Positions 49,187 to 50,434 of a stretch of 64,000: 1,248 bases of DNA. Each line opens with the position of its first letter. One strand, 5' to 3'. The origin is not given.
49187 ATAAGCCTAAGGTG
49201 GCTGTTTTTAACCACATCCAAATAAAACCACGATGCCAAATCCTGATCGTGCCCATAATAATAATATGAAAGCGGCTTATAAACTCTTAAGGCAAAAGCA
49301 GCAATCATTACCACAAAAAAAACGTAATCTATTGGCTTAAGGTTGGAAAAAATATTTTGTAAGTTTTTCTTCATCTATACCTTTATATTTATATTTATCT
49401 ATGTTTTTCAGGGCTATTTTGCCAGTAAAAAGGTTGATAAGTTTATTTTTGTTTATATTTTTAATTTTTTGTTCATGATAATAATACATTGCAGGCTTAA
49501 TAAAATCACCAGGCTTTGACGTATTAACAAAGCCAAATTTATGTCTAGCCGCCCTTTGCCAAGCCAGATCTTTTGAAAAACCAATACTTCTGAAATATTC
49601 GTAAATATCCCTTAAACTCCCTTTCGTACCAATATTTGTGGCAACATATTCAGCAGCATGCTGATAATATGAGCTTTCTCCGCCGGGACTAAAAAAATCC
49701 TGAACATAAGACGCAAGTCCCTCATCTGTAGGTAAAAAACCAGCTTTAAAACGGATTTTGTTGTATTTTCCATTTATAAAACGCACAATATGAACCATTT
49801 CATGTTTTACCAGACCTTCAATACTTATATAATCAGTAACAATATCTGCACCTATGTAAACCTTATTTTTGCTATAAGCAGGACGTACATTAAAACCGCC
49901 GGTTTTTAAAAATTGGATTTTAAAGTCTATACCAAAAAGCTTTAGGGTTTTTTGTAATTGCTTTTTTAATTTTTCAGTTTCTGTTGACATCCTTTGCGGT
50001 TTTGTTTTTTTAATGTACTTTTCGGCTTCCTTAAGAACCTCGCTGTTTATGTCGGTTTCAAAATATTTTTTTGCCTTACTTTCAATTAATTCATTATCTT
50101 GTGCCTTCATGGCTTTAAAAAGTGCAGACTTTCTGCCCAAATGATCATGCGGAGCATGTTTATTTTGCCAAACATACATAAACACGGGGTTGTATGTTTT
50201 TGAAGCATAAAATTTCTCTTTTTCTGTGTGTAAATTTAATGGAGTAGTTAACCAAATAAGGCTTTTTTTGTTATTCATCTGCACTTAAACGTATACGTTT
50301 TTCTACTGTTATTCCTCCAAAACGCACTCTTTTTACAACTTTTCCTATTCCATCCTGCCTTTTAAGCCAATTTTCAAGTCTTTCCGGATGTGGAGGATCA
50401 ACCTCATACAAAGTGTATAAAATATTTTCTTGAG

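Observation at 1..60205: A ~60-kb super-locus of paralogous GT-C-type membrane glycosyltransferases with repeated Gtr-like donor modules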

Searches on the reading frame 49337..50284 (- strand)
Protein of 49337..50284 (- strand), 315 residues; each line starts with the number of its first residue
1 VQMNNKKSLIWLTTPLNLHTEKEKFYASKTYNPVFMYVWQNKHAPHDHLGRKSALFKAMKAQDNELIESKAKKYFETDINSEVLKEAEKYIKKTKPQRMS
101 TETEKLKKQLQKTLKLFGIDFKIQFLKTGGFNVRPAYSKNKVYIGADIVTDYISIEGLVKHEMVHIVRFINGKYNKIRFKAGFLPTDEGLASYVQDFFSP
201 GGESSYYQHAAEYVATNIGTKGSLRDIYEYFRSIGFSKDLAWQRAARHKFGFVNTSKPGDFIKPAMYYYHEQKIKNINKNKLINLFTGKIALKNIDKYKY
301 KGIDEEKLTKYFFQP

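Call 8: search_protein_families(library=pfam, proteins=[window:49337-50284:-], max_evalue=0.01)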
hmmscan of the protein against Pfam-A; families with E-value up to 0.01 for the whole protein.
window:49337-50284:- (315 aa): 1 family
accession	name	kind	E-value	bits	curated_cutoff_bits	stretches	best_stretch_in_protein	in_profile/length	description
PF08014.17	MATCAP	-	1e-06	28.4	27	1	92-297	109-327/365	Microtubule-associated tyrosine carboxypeptidase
